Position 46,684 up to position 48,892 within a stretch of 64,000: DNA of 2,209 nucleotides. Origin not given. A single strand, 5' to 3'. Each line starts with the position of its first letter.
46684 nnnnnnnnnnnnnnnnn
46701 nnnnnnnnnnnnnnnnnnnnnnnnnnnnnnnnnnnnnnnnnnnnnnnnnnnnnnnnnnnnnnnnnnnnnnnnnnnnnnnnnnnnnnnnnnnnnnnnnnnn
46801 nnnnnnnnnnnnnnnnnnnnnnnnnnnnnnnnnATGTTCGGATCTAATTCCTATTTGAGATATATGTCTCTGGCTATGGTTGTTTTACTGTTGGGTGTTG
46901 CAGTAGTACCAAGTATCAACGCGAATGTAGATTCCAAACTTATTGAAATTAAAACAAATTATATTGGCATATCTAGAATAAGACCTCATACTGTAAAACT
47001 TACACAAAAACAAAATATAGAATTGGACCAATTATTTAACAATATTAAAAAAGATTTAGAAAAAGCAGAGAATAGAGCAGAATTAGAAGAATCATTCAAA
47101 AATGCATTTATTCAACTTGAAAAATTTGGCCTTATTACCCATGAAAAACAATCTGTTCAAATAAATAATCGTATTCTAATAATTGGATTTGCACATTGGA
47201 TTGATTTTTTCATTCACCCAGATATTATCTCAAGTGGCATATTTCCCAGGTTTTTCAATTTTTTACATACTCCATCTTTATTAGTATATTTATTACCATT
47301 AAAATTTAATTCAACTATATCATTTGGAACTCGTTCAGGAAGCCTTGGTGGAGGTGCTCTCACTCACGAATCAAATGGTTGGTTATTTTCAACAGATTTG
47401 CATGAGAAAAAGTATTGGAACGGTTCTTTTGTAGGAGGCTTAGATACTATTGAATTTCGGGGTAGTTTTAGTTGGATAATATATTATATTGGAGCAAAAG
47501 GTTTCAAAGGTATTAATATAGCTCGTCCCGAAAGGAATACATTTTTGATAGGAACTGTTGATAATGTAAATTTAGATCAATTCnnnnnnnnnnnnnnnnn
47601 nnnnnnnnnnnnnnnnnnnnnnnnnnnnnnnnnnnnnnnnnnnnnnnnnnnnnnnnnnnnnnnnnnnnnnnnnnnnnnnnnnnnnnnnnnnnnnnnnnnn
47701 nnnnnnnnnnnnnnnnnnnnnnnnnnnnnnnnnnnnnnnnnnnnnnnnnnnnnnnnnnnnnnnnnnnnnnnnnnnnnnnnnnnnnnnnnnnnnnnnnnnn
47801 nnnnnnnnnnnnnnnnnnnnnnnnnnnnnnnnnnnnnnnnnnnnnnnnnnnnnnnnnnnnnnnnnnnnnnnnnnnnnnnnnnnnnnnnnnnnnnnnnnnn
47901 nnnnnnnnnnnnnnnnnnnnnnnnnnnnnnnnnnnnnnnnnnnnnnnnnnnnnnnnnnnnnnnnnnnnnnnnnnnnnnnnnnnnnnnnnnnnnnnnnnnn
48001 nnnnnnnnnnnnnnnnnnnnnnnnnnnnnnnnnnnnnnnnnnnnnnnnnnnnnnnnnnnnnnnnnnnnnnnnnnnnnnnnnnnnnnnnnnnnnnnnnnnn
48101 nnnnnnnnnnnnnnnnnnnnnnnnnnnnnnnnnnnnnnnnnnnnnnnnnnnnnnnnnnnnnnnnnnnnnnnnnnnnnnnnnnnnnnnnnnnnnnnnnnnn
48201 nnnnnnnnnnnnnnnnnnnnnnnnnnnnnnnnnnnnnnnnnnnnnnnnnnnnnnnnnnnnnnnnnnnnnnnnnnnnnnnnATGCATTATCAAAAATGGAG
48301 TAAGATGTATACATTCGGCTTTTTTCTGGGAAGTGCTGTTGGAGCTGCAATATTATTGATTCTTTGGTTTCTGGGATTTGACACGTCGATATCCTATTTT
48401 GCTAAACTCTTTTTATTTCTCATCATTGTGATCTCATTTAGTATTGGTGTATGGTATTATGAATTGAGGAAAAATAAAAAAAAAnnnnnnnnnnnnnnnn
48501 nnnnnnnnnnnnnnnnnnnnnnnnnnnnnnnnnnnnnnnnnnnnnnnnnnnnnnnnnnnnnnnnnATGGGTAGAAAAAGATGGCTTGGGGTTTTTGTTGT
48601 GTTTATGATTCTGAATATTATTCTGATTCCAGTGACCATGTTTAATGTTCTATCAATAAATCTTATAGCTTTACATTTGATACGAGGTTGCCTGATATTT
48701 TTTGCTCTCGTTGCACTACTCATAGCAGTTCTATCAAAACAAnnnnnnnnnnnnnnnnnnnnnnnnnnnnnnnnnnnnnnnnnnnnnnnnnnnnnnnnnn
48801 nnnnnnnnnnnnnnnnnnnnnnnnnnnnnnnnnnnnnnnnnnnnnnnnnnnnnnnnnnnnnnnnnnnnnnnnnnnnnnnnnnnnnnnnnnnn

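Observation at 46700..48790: AT-rich islet with a secreted orphan gene and its decayed tandem paralogue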

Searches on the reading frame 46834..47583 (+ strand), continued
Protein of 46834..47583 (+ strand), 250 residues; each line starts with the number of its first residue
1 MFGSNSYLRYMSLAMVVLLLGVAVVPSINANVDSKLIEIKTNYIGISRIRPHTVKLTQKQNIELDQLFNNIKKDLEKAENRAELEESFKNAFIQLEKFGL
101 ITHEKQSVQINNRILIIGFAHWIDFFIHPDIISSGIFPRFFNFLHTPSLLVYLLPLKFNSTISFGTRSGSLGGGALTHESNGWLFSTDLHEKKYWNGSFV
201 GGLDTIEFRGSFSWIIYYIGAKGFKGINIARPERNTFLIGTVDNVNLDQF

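Call 64: predict_structure(alignment_id=A4)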
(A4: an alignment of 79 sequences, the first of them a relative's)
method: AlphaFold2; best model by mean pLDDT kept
length: 272 residues; sequences in the alignment: 79
mean_pLDDT: 87.9   pTM: 0.80
mean pLDDT of the five models: 87.9, 87.2, 85.8, 85.7, 85.3
residues with pLDDT >= 90: 177; 70-90: 66; 50-70: 20; < 50: 9
segments of 3 or more residues with pLDDT < 50: 23-29
pLDDT, mean of each block of 10 residues (from residue 1): 90 80 50 83 87 95 97 97 98 97 96 83 79 89 97 82 74 68 62 97 98 97 98 93 96 92 96 97
secondary structure, 60 per line:
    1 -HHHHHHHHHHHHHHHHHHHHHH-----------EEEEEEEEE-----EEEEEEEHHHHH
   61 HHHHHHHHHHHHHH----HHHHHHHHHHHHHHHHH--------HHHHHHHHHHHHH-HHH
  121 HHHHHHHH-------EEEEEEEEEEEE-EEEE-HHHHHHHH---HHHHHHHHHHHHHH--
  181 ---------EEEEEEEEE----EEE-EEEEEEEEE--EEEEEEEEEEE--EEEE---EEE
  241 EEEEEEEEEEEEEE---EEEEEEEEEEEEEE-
elements in order: H2-23 E35-43 E49-55 H56-74 H79-95 H104-116 H118-128 E136-147 E149-152 H154-161 H165-178 E190-198 E203-205 E207-215 E218-228 E231-234 E238-254 E258-271

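Call 67: fold_search(model_id=the predicted structure, library=pdb)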
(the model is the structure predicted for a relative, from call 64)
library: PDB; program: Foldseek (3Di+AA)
matches with E <= 10: 133; with E <= 0.001: 0
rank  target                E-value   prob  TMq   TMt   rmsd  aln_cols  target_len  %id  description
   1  7pcq_E                3.6e-01  0.06  0.17  0.14  17.1       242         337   10  Human carboxyhemoglobin bound to Staphylococcus aureus hemophore IsdB - 1:1 complex (released 2022-04-13)
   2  3o19                  4.0e-01  0.04  0.10  0.15  13.7       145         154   10  Structure-function analysis of human L-Prostaglandin D Synthase bound with fatty acid (released 2010-09-22)
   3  4ors_B                4.0e-01  0.02  0.10  0.13  14.2       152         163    9  Three-dimensional structure of the C65A mutant of Human lipocalin-type Prostaglandin D Synthase apo-form (released 2014-08-06)
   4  7w81_A                4.3e-01  0.04  0.15  0.20  17.9       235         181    9  Crystal structure of the heme-bound form of the linker-NEAT3 region of IsdH from Staphylococcus aureus (released 2022-10-19)
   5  3o22                  5.1e-01  0.03  0.10  0.15  13.7       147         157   11  Structure-function analysis of human L-Prostaglandin D Synthase bound with fatty acid (released 2010-09-22)
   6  9dnm_A                6.1e-01  0.02  0.12  0.09  17.4       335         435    7  Structure of rat beta-arrestin 1 bound to allosteric inhibitor (released 2025-01-22)
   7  9s3p_G                6.5e-01  0.03  0.16  0.14  19.8       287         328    8  Human carboxyhemoglobin bound to Staphylococcus aureus IsdH-N2N3 - 3IsdH(alpha2beta):Hbtet complex (released 2025-11-12)
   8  4ory_F                7.3e-01  0.02  0.10  0.14  14.0       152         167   10  Three-dimensional structure of the C65A-K59A double mutant of Human lipocalin-type Prostaglandin D Synthase holo, seco (released 2014-08-06)
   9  6tb2_D                7.8e-01  0.02  0.13  0.11  17.4       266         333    9  Structure of human haptoglobin-hemoglobin bound to S. aureus IsdH (released 2019-12-18)
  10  4ory_G                8.3e-01  0.02  0.10  0.14  13.8       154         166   10  Three-dimensional structure of the C65A-K59A double mutant of Human lipocalin-type Prostaglandin D Synthase holo, seco (released 2014-08-06)
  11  4adn_A                9.3e-01  0.04  0.13  0.17  16.6       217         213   10  Fusidic acid resistance protein FusB (released 2012-03-07)
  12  7w81_B                9.9e-01  0.03  0.15  0.19  17.7       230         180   10  Crystal structure of the heme-bound form of the linker-NEAT3 region of IsdH from Staphylococcus aureus (released 2022-10-19)
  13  4mif_A                1.2e+00  0.03  0.10  0.06  15.1       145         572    9  Pyranose 2-oxidase from Phanerochaete chrysosporium, wild type from natural source (released 2013-12-11)
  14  7pcf_E                1.2e+00  0.02  0.16  0.14  19.8       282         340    8  Human methemoglobin bound to Staphylococcus aureus hemophore IsdB (released 2022-04-13)
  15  9b45_j                1.3e+00  0.02  0.10  0.07  23.4       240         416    9  Pseudomonas phage Pa193 baseplate complex and tail fiber (released 2024-10-16)
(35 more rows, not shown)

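Call 68: search_protein_families(library=phrogs, max_evalue=0.01, proteins=[window:46834-47583:+, P0010])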
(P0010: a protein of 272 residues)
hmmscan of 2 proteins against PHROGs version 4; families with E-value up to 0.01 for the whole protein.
window:46834-47583:+ (250 aa): 0 families

P0010 (272 aa): 0 families

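Call 69: search_protein_families(library=padloc, max_evalue=0.01, proteins=[window:46834-47583:+, P0010])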
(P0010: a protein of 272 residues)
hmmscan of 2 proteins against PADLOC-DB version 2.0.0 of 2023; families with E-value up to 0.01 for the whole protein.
window:46834-47583:+ (250 aa): 0 families

P0010 (272 aa): 0 families

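Call 70: search_solved_structures(query=A4, max_evalue=1)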
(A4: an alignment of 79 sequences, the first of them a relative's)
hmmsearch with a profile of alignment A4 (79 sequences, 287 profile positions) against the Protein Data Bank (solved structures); distinct sequences matched with E-value up to 1: 8.
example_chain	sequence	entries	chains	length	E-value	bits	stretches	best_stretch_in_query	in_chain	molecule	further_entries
8up1_A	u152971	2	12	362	0.0077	18.9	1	52-95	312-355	De Novo Protein sr322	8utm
6sxn_B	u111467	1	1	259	0.39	13.3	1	45-99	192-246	Geranylgeranyl pyrophosphate synthase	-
2r17_C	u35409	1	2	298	0.51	12.9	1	62-91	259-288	Vacuolar protein sorting-associated protein 35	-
5osh_B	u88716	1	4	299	0.52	12.9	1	62-91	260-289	Vacuolar protein sorting-associated protein 35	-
8r02_C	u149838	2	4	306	0.54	12.9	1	62-91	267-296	Vacuolar protein sorting-associated protein 35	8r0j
5osi_B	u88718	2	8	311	0.54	12.9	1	62-91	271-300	Vacuolar protein sorting-associated protein 35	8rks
8tta_B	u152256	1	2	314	0.69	12.5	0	62-90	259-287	Vacuolar protein sorting-associated protein 35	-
8ttc_B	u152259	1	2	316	0.7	12.5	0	62-90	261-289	Vacuolar protein sorting-associated protein 35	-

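Call 76: search_protein_families(library=pfam, max_evalue=0.001, proteins=[L013:10881-11822:+, L005:2597-3262:+, L002:5104-5775:+, L002:6657-7367:+])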
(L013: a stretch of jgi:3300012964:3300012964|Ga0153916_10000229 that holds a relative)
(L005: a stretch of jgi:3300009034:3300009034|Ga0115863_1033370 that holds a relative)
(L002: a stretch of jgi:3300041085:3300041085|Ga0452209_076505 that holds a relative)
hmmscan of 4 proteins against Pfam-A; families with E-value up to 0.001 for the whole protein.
L013:10881-11822:+ (314 aa): 0 families

L005:2597-3262:+ (222 aa): 0 families

L002:5104-5775:+ (224 aa): 1 family
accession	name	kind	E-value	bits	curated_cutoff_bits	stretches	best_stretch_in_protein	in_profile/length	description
PF17957.7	Big_7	-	3.9e-05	24.6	24.1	1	57-94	22-59/70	Bacterial Ig domain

L002:6657-7367:+ (237 aa): 0 families

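Call 77: find_encoding_contigs(protein=P0021, flank=10000, max_places=3)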
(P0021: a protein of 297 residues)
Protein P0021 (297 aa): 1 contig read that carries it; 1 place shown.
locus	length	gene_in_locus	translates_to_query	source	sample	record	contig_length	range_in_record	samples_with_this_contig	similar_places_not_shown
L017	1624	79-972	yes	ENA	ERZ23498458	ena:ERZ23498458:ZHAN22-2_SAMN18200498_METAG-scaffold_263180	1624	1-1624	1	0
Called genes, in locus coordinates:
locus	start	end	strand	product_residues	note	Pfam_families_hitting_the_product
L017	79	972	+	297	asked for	-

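Call 78: find_encoding_contigs(protein=P0010, flank=10000, max_places=3)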
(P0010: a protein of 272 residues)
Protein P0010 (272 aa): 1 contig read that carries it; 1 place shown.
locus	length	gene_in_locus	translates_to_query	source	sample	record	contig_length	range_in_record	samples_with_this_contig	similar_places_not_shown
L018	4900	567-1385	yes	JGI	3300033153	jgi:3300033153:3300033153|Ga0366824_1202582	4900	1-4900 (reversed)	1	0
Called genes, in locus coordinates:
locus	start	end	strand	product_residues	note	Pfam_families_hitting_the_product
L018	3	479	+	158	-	?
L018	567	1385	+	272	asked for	-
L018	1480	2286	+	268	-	-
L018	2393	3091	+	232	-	PF07602:DUF1565 (faint), PF22842:Pel9A-like_beta_helix, PF05048:NosD, PF13229:Beta_helix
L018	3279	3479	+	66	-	-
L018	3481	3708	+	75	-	-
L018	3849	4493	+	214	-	-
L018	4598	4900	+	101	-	?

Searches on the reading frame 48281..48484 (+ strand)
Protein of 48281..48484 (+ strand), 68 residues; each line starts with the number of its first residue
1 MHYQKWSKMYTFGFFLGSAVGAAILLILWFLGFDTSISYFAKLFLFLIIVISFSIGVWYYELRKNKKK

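Call 9: search_protein_families(library=pfam, max_evalue=0.1, proteins=[window:48281-48484:+])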
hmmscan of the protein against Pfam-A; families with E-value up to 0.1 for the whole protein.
window:48281-48484:+ (68 aa): 0 families

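Call 31: search_protein_families(library=ncbifam, max_evalue=0.1, proteins=[window:48281-48484:+])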
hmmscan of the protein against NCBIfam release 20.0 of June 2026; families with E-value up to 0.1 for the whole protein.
window:48281-48484:+ (68 aa): 1 family
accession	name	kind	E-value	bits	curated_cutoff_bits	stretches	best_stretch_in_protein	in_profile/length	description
TIGR01218.1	Gpos_tandem_5TM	subfamily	0.004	16.9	35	1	5-67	62-123/208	tandem five-TM protein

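Call 68: search_protein_families(library=phrogs, max_evalue=0.01, proteins=[window:48281-48484:+])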
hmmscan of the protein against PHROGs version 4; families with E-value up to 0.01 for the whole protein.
window:48281-48484:+ (68 aa): 0 families

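Call 69: search_protein_families(library=padloc, max_evalue=0.01, proteins=[window:48281-48484:+])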
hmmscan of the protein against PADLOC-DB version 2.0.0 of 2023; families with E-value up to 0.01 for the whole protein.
window:48281-48484:+ (68 aa): 0 families

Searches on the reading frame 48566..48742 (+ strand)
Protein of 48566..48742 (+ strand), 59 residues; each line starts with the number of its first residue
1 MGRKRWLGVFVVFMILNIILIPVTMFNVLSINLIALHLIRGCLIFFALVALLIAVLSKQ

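Call 9: search_protein_families(library=pfam, max_evalue=0.1, proteins=[window:48566-48742:+])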
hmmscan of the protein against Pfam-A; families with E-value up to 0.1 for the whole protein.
window:48566-48742:+ (59 aa): 0 families

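Call 31: search_protein_families(library=ncbifam, max_evalue=0.1, proteins=[window:48566-48742:+])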
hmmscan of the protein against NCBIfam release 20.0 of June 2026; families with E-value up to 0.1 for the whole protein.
window:48566-48742:+ (59 aa): 0 families

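Call 68: search_protein_families(library=phrogs, max_evalue=0.01, proteins=[window:48566-48742:+])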
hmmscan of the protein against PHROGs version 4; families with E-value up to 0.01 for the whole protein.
window:48566-48742:+ (59 aa): 0 families

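Call 69: search_protein_families(library=padloc, max_evalue=0.01, proteins=[window:48566-48742:+])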
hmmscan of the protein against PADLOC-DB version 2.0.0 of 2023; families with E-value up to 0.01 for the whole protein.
window:48566-48742:+ (59 aa): 0 families
